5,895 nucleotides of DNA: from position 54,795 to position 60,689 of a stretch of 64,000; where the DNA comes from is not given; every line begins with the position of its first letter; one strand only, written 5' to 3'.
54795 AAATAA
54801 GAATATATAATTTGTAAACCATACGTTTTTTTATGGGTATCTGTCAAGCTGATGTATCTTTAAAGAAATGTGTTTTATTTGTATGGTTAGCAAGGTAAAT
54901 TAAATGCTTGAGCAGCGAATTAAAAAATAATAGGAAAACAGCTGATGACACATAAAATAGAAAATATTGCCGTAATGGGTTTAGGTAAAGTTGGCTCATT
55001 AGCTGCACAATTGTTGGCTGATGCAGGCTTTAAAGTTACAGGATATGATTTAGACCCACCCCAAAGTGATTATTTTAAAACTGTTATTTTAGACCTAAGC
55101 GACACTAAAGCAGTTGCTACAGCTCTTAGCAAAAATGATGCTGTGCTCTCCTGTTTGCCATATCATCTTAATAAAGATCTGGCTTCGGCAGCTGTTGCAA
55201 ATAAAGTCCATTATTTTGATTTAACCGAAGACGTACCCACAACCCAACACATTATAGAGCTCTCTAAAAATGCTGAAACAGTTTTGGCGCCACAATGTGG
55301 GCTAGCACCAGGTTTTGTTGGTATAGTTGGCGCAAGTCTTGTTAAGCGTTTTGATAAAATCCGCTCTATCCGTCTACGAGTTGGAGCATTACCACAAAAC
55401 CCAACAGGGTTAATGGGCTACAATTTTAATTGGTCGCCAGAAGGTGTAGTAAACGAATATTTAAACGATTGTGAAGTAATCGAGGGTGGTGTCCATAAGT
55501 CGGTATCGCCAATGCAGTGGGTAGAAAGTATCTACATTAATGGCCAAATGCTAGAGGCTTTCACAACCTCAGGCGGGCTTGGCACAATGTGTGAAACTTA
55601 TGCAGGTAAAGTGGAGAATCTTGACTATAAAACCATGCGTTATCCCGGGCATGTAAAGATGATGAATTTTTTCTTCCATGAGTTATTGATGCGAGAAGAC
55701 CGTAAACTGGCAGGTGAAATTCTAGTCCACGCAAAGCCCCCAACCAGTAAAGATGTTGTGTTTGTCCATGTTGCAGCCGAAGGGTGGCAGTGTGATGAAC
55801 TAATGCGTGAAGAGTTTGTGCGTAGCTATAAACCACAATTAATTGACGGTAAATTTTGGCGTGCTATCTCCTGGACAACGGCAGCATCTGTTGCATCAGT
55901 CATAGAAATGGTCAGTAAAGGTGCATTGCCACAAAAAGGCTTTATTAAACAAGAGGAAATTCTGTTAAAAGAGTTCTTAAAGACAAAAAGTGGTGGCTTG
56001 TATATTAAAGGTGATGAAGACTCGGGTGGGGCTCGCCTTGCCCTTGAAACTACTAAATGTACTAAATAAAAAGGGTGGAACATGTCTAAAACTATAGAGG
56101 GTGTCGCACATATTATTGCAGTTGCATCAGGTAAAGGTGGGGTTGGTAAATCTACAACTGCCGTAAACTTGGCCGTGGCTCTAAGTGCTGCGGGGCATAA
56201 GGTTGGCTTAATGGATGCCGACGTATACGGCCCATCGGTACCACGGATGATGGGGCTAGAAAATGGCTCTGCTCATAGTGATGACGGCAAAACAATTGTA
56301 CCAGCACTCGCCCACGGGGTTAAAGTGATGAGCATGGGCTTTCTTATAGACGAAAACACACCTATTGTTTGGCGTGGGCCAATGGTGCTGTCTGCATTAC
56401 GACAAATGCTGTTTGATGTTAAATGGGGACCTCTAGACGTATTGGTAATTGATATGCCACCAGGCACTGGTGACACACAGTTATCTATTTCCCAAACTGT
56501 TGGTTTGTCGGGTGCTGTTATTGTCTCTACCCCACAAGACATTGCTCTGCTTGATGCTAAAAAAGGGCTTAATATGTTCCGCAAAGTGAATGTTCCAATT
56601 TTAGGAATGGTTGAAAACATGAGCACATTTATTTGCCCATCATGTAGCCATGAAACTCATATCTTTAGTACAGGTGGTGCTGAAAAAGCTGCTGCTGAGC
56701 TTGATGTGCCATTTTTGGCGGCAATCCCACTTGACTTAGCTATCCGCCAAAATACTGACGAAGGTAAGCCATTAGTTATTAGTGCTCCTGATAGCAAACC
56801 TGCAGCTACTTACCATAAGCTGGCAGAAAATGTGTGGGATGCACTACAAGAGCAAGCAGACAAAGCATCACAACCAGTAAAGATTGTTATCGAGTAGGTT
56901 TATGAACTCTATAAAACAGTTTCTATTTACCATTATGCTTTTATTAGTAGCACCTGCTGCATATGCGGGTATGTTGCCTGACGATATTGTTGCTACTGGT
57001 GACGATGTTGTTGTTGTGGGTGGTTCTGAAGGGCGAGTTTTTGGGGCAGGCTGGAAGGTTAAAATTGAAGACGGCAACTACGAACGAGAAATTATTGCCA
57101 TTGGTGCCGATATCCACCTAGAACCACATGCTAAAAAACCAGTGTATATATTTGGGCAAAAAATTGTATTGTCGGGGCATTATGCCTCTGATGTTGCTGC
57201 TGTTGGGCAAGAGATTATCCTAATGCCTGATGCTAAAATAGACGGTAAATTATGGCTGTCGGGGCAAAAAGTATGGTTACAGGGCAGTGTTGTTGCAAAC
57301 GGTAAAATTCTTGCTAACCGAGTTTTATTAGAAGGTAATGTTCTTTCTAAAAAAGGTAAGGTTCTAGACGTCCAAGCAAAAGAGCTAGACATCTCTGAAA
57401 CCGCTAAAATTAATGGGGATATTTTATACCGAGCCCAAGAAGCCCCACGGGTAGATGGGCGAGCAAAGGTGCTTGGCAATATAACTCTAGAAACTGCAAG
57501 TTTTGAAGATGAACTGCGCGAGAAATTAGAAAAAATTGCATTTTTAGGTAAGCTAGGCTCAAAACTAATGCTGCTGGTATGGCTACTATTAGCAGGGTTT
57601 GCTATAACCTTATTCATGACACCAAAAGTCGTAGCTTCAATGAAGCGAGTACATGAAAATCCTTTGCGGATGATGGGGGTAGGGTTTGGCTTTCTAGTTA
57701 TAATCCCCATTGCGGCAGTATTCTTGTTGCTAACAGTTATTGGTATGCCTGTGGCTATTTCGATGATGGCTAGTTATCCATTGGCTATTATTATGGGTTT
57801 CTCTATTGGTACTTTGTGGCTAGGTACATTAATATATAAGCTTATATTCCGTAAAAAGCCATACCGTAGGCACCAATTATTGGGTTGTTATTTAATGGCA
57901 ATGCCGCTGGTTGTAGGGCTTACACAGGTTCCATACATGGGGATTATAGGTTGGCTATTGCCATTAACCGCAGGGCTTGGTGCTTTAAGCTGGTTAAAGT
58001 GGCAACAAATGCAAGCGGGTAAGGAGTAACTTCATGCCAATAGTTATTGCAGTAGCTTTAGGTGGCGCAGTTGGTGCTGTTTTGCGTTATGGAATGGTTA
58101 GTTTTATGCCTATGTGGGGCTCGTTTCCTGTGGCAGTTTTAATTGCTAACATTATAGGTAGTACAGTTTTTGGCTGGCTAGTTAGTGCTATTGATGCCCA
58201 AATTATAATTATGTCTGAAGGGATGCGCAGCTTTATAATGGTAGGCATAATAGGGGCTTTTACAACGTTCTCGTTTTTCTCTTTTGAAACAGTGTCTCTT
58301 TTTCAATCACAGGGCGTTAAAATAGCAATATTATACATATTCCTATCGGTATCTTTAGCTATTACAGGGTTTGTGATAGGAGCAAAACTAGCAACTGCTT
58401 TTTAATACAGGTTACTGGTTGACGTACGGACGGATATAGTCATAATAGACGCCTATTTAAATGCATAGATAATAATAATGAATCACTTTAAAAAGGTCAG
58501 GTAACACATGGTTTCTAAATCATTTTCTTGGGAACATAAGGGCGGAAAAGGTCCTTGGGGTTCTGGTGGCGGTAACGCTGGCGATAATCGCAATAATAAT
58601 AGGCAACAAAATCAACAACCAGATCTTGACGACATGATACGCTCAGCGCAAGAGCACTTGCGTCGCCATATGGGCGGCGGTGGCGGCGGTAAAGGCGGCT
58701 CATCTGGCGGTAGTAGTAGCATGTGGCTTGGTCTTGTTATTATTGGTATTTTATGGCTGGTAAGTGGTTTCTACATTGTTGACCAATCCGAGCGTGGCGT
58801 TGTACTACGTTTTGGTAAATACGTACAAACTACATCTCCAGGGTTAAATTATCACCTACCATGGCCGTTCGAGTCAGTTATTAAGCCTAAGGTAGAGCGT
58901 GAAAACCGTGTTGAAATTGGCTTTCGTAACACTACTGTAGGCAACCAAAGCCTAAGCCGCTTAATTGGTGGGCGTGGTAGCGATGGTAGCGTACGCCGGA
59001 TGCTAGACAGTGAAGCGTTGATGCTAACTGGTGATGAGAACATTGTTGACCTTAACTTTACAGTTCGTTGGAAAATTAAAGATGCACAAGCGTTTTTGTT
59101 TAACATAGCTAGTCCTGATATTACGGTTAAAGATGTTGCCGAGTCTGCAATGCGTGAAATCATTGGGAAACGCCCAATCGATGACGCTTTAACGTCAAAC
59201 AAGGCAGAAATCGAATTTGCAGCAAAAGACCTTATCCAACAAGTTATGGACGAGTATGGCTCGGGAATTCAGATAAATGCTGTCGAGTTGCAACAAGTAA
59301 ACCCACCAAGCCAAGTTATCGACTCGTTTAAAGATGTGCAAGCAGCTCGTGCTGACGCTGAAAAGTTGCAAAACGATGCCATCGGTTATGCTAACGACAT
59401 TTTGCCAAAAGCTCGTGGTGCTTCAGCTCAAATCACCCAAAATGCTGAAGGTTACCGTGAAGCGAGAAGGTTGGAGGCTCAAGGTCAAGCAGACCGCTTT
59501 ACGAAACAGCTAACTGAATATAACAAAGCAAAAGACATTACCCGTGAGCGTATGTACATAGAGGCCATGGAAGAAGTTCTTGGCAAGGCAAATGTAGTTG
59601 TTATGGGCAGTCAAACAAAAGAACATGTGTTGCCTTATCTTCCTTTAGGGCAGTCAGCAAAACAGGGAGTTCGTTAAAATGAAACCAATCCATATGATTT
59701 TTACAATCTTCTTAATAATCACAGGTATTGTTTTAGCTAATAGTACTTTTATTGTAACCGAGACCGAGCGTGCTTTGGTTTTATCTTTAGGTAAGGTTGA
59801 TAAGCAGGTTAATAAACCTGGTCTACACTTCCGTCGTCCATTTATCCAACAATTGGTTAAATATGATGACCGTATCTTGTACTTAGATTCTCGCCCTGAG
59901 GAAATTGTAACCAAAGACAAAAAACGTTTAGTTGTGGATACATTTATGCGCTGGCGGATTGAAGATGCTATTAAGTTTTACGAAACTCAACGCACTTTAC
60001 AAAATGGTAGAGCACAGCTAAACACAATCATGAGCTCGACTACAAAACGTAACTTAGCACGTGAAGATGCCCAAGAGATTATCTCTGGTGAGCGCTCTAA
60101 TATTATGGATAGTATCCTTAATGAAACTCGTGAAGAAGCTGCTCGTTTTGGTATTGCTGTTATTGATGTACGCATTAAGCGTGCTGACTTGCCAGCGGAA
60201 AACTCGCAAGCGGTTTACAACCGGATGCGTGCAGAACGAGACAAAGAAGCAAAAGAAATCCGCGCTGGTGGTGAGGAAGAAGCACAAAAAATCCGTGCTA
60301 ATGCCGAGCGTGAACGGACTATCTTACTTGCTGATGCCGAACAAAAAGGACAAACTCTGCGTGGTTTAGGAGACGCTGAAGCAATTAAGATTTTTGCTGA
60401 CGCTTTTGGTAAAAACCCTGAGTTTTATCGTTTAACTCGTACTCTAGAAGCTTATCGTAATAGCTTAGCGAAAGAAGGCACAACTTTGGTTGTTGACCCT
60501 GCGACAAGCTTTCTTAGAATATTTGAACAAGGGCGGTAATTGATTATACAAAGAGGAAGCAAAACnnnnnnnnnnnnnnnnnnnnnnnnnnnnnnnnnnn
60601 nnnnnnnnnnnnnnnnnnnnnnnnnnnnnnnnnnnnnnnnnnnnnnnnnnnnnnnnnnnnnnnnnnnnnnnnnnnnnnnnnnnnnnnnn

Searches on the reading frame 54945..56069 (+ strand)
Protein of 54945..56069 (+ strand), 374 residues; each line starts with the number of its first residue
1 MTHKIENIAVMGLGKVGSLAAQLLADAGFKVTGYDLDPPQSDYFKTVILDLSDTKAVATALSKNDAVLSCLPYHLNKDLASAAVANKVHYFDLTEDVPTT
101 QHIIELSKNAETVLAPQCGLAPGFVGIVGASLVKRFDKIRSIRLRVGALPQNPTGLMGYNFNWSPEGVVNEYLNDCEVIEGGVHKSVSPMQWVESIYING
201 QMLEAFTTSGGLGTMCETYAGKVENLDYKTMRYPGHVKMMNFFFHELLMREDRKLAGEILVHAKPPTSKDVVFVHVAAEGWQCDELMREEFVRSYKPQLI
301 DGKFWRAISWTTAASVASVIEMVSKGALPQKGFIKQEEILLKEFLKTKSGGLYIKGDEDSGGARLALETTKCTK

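Call 15: search_protein_families(library=pfam, proteins=[window:54945-56069:+], max_evalue=0.0001)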
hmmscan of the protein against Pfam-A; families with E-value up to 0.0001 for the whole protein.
window:54945-56069:+ (374 aa): 3 families
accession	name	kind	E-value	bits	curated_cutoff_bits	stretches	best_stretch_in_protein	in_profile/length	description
PF16653.10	Sacchrp_dh_C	-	2.8e-20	74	31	1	119-343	1-251/265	Saccharopine dehydrogenase C-terminal domain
PF03435.24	Sacchrp_dh_NADP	-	1.9e-10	41.6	25.1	1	8-97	1-98/129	Saccharopine dehydrogenase NADP binding domain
PF03446.21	NAD_binding_2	-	3.2e-05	24.4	21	1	7-74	1-66/161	NAD binding domain of 6-phosphogluconate dehydrogenase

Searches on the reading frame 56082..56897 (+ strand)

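Call 15: search_protein_families(library=pfam, proteins=[window:56082-56897:+], max_evalue=0.0001)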
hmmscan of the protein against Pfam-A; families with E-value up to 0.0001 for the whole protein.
window:56082-56897:+ (271 aa): 6 families
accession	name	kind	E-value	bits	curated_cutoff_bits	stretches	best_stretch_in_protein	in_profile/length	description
PF10609.15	ParA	-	1e-104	349.8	27.1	1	8-251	2-245/246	NUBPL iron-transfer P-loop NTPase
PF01656.29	CbiA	-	3.3e-15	56.6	25.4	1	12-229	1-123/125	CobQ/CobB/MinD/ParA nucleotide binding domain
PF13614.12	AAA_31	-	5e-11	43.3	27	1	10-48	2-40/177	AAA domain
PF09140.17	MipZ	-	2.2e-10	40.7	20.7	1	10-126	1-108/262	ATPase MipZ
PF00142.24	Fer4_NifH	-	2.2e-09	37.6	25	0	16-47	6-37/271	4Fe-4S iron sulfur cluster binding proteins, NifH/frxC family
PF02374.21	ArsA_ATPase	-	1.1e-05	25.2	24.3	0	14-45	5-36/305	Anion-transporting ATPase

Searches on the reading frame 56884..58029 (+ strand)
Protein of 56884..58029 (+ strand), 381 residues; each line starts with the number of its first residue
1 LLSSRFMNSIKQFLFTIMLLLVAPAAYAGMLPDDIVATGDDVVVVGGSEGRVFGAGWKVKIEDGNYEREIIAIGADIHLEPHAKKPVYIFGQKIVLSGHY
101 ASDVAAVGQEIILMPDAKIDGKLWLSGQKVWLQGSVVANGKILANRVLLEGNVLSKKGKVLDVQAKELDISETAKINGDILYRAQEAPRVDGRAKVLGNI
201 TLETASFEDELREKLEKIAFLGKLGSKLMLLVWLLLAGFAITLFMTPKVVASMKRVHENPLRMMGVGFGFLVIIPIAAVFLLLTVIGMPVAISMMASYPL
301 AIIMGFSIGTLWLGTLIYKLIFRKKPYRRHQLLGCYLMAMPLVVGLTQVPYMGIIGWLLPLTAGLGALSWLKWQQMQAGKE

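Call 15: search_protein_families(library=pfam, proteins=[window:56884-58029:+], max_evalue=0.0001)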
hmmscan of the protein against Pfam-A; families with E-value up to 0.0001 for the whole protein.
window:56884-58029:+ (381 aa): 1 family
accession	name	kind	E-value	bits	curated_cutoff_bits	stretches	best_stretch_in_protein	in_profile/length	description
PF04519.19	Bactofilin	-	9.7e-05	23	27.9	0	117-185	23-85/98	Polymer-forming cytoskeletal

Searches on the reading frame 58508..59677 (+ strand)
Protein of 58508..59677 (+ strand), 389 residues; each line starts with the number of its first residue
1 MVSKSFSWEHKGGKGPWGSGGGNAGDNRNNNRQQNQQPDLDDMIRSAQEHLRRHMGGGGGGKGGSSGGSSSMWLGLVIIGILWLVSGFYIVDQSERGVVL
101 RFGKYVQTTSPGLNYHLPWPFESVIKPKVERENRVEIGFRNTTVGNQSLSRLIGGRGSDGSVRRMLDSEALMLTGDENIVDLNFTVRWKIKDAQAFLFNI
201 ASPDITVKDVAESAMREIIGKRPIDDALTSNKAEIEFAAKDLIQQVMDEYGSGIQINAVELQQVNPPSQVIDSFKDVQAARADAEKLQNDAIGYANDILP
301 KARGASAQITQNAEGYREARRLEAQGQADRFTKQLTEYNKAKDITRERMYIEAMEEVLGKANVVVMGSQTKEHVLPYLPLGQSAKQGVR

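Call 15: search_protein_families(library=pfam, proteins=[window:58508-59677:+], max_evalue=0.0001)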
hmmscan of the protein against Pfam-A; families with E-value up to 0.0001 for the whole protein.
window:58508-59677:+ (389 aa): 2 families
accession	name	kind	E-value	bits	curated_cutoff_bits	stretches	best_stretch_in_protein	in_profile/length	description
PF01145.31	Band_7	-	7.4e-27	95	23.6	1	90-290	2-171/176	SPFH domain / Band 7 family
PF12221.13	HflK_N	-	2.2e-09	37.6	22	1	6-58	1-44/44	Bacterial membrane protein N terminal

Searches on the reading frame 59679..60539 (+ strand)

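Call 15: search_protein_families(library=pfam, proteins=[window:59679-60539:+], max_evalue=0.0001)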
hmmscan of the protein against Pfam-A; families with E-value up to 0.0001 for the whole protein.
window:59679-60539:+ (286 aa): 1 family
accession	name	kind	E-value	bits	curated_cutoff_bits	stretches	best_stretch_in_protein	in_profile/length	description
PF01145.31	Band_7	-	4.5e-31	108.7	23.6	1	25-199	2-175/176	SPFH domain / Band 7 family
